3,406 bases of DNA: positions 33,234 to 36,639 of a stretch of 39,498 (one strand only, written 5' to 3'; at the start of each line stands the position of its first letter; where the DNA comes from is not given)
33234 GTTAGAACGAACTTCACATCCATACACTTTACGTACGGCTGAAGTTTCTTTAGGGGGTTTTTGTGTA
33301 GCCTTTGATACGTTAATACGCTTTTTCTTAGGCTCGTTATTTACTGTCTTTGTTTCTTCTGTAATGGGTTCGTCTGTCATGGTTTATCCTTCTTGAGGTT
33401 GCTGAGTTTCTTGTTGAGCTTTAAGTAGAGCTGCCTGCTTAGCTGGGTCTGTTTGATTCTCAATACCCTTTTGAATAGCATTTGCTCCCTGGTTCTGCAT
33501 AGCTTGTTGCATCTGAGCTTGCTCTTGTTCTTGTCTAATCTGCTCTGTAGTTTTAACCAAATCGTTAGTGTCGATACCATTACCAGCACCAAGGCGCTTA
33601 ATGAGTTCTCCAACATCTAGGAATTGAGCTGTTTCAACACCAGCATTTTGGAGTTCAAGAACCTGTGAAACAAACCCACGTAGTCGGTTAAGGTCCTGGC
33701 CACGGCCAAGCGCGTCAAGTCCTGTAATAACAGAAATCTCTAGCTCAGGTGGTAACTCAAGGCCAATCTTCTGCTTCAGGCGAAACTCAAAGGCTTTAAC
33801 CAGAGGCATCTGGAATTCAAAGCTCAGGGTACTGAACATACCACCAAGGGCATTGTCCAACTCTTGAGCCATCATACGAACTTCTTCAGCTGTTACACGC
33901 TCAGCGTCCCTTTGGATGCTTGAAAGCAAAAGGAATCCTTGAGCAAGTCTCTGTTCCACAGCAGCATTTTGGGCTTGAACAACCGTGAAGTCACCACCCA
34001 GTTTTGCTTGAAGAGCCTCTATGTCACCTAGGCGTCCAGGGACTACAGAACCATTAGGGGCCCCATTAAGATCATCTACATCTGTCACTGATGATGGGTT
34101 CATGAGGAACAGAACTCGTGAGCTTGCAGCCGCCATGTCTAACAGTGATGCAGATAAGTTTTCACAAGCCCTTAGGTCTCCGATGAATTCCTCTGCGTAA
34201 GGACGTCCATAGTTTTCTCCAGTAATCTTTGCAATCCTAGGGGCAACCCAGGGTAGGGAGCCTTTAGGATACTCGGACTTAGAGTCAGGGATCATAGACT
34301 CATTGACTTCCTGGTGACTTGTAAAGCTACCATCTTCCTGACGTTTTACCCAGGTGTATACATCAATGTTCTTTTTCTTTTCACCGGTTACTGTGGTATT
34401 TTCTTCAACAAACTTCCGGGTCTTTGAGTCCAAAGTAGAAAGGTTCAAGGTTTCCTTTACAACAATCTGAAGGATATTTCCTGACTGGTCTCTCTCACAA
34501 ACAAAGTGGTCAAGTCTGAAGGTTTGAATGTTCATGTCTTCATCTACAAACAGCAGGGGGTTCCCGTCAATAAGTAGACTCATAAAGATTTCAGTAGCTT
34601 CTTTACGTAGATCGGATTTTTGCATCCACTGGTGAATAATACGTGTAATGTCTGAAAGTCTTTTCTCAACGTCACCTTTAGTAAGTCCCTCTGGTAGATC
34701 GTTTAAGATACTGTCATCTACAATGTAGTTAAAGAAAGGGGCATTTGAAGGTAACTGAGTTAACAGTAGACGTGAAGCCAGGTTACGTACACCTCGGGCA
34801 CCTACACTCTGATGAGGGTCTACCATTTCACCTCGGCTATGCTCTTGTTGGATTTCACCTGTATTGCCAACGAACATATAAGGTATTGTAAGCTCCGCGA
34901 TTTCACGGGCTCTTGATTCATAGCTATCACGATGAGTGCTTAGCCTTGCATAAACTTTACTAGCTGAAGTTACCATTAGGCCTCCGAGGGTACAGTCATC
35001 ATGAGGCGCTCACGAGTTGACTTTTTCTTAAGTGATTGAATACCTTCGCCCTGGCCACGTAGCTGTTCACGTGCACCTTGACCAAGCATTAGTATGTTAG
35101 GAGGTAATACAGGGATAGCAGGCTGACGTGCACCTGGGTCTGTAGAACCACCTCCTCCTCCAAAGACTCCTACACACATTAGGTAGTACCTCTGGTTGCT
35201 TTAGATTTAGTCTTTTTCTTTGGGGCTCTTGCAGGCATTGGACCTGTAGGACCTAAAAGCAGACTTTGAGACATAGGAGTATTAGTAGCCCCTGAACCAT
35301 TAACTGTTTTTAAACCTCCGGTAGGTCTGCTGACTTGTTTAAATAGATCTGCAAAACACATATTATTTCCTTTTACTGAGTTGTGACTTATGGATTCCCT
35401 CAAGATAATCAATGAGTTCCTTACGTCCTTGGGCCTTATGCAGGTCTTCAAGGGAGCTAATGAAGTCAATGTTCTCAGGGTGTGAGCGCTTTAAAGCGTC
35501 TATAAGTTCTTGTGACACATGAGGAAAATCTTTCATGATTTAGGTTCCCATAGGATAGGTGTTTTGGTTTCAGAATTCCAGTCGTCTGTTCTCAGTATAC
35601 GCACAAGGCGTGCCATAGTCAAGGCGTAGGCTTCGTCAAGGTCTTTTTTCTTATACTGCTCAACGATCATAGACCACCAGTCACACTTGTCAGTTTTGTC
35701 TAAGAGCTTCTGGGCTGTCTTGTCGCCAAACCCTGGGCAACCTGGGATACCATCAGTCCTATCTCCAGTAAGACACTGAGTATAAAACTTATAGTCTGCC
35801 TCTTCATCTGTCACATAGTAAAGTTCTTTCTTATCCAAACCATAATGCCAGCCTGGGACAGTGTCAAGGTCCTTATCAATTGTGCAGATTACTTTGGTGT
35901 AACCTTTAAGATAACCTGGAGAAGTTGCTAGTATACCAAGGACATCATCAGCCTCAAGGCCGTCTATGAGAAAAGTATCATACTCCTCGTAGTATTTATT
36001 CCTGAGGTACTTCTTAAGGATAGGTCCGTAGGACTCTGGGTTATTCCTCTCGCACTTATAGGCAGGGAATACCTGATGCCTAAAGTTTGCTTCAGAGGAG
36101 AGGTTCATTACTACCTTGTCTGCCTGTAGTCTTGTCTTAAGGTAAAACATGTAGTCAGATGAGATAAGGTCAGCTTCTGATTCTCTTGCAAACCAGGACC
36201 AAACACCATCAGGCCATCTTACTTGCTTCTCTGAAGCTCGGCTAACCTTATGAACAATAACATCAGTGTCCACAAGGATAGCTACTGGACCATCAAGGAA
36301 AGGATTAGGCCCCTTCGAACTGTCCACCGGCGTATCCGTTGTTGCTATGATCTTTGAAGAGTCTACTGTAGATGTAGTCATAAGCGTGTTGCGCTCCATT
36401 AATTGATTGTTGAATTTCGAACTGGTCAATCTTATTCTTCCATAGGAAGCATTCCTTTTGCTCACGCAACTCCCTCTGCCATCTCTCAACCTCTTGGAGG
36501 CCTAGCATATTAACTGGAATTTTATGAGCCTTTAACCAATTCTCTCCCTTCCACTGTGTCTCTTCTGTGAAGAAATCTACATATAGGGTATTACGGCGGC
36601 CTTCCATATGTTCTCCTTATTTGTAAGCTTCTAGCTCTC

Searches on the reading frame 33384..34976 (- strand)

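Call 48: search_protein_families(library=pfam, max_evalue=0.001, proteins=[window:33384-34976:-])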
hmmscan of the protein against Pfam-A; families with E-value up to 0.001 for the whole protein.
window:33384-34976:- (530 aa): 1 family
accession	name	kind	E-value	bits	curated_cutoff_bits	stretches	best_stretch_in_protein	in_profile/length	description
PF12236.14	Head-tail_con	-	2e-68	231.4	27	1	4-471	3-487/489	Bacteriophage head to tail connecting protein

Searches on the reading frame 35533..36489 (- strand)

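Call 48: search_protein_families(library=pfam, max_evalue=0.001, proteins=[window:35533-36489:-])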
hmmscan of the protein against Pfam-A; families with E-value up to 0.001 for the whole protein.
window:35533-36489:- (318 aa): 2 families
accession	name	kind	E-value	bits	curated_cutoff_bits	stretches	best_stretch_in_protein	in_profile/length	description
PF02739.22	5_3_exonuc_N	-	4e-10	40.1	34.3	1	114-208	40-134/164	5'-3' exonuclease, N-terminal resolvase-like domain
PF01367.25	5_3_exonuc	-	1.4e-08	35.6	40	1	238-285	10-57/97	5'-3' exonuclease, C-terminal SAM fold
